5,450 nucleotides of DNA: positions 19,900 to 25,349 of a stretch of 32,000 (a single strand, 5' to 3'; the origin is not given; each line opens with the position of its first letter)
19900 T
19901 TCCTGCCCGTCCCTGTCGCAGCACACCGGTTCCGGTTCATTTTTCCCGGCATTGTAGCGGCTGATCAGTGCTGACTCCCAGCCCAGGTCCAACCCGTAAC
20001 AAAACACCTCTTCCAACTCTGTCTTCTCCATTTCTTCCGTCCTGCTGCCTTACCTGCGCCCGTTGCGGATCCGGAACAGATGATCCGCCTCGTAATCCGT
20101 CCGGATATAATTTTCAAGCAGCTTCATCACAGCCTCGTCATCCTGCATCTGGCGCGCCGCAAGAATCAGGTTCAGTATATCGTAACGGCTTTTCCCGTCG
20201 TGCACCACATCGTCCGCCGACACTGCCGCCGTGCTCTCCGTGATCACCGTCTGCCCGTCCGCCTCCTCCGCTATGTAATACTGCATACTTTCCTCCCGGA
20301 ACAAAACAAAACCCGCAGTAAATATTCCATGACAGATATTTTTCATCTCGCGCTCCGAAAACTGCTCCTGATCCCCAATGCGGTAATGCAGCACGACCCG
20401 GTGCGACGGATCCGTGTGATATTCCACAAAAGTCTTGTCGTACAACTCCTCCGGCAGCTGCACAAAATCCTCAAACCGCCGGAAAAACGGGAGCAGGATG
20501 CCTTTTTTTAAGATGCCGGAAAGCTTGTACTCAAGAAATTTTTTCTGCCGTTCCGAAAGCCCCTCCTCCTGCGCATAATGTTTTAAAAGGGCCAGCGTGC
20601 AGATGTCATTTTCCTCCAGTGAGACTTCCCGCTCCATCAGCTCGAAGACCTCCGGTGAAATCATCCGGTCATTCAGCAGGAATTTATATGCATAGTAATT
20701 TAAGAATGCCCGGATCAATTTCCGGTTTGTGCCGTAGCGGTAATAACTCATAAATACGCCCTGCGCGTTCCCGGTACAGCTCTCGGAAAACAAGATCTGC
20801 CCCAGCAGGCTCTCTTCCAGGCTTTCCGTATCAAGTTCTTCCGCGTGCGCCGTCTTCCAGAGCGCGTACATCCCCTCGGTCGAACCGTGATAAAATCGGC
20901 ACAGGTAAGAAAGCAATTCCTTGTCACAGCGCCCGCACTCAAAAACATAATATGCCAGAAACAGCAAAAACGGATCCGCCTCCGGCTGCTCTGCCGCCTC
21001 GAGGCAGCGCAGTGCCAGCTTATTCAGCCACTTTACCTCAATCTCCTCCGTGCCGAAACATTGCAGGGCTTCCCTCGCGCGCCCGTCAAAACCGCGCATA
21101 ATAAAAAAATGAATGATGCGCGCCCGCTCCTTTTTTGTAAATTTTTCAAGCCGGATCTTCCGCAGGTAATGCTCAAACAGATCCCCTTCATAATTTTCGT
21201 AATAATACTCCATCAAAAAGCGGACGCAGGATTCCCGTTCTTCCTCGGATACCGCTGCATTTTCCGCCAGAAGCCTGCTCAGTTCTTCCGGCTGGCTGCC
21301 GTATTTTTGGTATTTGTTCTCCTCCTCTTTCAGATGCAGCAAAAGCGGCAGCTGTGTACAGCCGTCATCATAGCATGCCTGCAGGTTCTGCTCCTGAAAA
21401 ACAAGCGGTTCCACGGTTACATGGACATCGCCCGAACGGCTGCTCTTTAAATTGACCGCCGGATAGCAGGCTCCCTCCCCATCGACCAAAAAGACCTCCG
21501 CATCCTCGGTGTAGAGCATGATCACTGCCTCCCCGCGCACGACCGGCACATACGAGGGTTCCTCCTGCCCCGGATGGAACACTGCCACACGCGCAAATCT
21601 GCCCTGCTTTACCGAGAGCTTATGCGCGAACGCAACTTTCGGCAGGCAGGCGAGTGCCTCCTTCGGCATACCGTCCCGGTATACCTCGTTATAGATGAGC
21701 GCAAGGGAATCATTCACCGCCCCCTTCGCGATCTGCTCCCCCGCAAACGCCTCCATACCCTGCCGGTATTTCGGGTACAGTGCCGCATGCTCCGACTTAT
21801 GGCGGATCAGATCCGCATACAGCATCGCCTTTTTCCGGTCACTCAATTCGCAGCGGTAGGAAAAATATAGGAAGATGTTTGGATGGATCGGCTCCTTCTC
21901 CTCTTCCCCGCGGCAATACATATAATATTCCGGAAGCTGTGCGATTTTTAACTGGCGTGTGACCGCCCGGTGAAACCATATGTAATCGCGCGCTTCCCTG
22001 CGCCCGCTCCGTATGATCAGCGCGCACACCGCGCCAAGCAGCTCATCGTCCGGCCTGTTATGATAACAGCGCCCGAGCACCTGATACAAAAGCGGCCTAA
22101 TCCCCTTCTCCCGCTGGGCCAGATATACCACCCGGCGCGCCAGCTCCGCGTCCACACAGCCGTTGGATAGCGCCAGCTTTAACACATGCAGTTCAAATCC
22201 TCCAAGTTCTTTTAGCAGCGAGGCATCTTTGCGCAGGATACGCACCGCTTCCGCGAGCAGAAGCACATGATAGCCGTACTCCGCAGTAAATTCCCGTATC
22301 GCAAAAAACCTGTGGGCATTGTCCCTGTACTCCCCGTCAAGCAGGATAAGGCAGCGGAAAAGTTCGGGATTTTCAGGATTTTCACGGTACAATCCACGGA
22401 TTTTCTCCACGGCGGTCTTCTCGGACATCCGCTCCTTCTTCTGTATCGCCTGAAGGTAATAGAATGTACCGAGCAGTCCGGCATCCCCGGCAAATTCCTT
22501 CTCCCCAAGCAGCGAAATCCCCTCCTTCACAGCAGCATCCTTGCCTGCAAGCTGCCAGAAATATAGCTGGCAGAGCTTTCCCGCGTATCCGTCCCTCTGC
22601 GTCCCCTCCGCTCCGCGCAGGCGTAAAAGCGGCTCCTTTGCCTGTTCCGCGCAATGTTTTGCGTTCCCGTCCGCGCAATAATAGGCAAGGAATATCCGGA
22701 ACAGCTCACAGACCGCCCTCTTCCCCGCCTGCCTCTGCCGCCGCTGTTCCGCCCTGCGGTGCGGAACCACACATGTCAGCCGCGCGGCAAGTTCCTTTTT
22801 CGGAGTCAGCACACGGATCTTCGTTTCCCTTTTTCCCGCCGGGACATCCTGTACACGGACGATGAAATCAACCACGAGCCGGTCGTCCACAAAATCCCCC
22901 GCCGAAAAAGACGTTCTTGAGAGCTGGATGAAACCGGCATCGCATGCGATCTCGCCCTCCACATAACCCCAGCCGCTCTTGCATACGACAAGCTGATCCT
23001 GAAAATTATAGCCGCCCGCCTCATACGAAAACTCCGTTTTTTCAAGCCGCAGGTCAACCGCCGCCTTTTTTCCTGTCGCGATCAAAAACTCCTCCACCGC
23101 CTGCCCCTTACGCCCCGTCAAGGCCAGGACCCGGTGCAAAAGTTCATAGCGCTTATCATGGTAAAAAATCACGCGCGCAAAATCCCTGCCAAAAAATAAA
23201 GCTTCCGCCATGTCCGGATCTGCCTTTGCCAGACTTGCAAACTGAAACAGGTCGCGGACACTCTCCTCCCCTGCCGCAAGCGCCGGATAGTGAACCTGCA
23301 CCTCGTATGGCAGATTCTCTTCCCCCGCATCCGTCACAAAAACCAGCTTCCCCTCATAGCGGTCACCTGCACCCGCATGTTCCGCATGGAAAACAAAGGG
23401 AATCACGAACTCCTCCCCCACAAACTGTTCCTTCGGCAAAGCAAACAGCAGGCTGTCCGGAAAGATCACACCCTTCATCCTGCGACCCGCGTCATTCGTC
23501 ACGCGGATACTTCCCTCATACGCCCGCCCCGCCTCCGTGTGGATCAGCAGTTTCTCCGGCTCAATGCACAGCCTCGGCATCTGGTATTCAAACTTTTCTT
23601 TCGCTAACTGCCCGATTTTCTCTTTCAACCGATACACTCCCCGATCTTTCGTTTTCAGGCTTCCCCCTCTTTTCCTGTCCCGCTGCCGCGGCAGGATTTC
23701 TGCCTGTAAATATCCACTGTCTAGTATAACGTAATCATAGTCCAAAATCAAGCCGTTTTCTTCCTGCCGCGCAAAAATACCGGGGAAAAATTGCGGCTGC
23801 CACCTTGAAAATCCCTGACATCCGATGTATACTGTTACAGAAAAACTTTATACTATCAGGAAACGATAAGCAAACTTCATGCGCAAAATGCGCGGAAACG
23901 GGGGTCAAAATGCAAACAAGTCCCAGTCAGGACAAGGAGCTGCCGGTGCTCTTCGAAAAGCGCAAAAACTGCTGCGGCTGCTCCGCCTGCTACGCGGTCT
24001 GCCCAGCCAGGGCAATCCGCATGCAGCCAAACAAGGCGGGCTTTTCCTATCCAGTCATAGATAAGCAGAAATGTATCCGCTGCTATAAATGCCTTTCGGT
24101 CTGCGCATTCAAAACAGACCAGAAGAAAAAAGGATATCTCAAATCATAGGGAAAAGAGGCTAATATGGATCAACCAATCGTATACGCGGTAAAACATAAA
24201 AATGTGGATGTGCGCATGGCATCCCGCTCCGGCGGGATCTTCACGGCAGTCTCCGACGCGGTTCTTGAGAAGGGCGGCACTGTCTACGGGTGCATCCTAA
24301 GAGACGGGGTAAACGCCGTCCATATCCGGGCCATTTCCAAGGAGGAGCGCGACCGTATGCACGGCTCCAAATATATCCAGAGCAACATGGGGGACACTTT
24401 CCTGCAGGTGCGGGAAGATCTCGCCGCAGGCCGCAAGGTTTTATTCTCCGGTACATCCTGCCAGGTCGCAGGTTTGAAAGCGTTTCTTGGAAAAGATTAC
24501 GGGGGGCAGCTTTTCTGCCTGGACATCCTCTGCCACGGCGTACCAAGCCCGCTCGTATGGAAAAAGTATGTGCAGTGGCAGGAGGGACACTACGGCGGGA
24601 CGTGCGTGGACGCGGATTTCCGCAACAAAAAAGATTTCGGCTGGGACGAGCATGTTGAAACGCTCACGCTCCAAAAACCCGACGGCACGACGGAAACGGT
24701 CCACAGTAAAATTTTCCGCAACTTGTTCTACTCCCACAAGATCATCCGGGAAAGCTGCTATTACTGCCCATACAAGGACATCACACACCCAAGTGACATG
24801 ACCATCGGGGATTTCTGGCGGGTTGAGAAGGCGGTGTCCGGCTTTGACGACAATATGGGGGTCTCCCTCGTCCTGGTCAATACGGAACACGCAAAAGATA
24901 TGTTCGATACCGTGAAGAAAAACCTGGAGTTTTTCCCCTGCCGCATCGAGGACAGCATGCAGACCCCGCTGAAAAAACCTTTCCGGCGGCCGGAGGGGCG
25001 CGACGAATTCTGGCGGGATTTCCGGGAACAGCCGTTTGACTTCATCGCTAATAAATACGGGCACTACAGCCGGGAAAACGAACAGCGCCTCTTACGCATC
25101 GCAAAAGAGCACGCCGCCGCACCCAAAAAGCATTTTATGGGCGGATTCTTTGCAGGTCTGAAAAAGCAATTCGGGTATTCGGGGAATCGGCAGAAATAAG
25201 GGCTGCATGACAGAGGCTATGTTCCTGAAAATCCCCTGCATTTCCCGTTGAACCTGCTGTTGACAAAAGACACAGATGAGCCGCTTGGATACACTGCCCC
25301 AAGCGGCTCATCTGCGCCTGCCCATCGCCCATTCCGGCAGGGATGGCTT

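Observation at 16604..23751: Tight four-gene operon of unassignable proteins (giant protein, degenerate Hsp70-fold, helical protein, two-TM coiled-coil protein)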

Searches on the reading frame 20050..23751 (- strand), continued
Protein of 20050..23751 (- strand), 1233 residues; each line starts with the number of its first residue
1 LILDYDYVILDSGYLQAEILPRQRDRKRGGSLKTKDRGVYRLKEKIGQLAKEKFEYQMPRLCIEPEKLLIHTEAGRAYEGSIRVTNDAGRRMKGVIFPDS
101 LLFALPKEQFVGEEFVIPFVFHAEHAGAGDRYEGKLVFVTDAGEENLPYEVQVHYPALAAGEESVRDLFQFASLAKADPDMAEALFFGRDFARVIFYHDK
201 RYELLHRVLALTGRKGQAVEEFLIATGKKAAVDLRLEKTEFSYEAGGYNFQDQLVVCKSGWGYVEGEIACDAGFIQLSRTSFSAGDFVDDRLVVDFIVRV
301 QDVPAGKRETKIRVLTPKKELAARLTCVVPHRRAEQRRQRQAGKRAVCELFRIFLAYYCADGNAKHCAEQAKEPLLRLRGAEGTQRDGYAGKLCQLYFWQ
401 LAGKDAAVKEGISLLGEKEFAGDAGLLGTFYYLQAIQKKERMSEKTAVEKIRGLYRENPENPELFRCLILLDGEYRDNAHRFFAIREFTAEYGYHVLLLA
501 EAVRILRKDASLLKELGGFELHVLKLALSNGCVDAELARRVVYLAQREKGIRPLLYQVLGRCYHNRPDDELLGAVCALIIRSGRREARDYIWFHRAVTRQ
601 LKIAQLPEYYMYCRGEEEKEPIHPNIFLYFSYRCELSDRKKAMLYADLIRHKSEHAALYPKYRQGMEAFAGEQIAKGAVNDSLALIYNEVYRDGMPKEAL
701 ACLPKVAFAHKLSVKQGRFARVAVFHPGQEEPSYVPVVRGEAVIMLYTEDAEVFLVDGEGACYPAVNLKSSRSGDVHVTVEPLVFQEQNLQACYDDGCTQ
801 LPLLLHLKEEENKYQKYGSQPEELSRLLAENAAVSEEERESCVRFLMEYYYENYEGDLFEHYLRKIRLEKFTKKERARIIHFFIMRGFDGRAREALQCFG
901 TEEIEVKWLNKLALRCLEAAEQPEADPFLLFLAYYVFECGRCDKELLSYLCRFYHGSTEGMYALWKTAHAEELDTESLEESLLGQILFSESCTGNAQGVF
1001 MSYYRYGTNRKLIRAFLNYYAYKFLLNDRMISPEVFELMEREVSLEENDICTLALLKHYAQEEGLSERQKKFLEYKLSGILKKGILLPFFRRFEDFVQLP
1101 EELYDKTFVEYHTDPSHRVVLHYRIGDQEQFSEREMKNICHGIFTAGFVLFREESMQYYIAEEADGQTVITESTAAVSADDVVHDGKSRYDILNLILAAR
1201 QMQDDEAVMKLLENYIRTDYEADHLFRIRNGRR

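Call 87: list_cluster_members(proteins=[window:20050-23628:-, window:18778-20031:-, window:17910-18746:-, window:16604-17764:-])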
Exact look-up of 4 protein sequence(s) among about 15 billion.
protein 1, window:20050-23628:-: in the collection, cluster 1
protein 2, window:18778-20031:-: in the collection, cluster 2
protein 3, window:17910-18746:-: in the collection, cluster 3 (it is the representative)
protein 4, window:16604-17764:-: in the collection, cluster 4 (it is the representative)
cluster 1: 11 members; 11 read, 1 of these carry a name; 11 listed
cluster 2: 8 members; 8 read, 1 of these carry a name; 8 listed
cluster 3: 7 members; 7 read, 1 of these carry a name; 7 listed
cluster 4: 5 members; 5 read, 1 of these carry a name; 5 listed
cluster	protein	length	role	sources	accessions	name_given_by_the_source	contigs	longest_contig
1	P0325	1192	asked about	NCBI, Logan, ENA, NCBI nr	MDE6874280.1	MAG: hypothetical protein K2P87_07455 [Lachnospiraceae bacterium] | hypothetical protein [Lachnospiraceae bacterium]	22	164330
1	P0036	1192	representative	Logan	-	-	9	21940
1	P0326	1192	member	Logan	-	-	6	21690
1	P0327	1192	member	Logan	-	-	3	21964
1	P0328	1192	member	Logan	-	-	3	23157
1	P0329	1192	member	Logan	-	-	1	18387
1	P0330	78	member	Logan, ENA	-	-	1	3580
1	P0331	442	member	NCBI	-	-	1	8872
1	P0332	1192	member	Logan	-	-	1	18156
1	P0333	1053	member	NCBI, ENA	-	-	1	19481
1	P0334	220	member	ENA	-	-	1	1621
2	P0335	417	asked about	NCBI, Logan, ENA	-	-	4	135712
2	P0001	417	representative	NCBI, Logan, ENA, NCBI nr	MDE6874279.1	MAG: hypothetical protein K2P87_07450 [Lachnospiraceae bacterium] | hypothetical protein [Lachnospiraceae bacterium]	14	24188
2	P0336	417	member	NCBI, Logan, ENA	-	-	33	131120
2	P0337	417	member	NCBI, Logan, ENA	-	-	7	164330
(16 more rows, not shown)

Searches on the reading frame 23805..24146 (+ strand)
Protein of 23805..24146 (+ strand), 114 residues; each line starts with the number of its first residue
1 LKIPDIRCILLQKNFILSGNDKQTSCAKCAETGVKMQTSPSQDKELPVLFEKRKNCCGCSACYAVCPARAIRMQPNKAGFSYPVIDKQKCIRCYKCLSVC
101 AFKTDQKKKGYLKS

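Call 47: search_protein_families(library=pfam, proteins=[window:23805-24146:+], max_evalue=0.01)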
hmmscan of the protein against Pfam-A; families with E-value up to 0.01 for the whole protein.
window:23805-24146:+ (114 aa): 9 families
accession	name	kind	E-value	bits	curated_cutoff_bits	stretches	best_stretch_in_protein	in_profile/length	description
PF12838.12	Fer4_7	-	2.7e-09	37.8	27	1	55-103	1-51/52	4Fe-4S dicluster domain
PF13187.11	Fer4_9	-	1.1e-07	32.2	27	1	55-101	1-48/52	4Fe-4S dicluster domain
PF14697.11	Fer4_21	-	7e-07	29.7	35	2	26-73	11-59/59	4Fe-4S dicluster domain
PF12837.12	Fer4_6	-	1.1e-06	28.7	25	1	83-102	2-21/24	4Fe-4S binding domain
PF13237.11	Fer4_10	-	8.3e-06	26.1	25.5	2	52-100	5-52/53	4Fe-4S dicluster domain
PF00037.32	Fer4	-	1e-05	25.6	21.1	2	83-100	1-18/24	4Fe-4S binding domain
PF12797.12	Fer4_2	-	1.1e-05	25.5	24.5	1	82-101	2-21/22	4Fe-4S binding domain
PF13484.11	Fer4_16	-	0.00023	22.3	30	1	55-74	1-20/66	4Fe-4S double cluster binding domain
PF13459.11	Fer4_15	-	0.0088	17.2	22.4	0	84-107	2-27/66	4Fe-4S single cluster domain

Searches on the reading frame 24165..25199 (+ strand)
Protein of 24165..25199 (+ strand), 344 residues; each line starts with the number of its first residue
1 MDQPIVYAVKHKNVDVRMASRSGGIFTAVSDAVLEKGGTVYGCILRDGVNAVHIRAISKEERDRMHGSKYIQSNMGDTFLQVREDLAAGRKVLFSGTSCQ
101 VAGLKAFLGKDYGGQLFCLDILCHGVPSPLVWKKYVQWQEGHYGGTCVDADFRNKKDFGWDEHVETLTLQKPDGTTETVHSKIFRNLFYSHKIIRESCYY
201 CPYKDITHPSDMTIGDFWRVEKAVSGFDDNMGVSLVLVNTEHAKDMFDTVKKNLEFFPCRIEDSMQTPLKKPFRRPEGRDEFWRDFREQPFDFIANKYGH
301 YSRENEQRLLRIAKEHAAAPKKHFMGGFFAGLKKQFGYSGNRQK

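Call 7: search_protein_families(library=pfam, proteins=[window:24165-25199:+], max_evalue=0.001)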
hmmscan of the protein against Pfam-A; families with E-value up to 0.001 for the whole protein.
window:24165-25199:+ (344 aa): 2 families
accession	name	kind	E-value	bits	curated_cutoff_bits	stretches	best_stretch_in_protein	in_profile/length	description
PF04432.18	FrhB_FdhB_C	-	3e-21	76.3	23.3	1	90-254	2-140/150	Coenzyme F420 hydrogenase/dehydrogenase, beta subunit C terminus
PF04422.18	FrhB_FdhB_N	-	2.1e-05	25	22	1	6-75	1-73/78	Coenzyme F420 hydrogenase/dehydrogenase, beta subunit N-term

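Call 80: search_protein_families(library=ncbifam, proteins=[window:24165-25199:+], max_evalue=0.001)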
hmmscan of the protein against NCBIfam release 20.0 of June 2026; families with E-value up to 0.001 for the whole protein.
window:24165-25199:+ (344 aa): 0 families
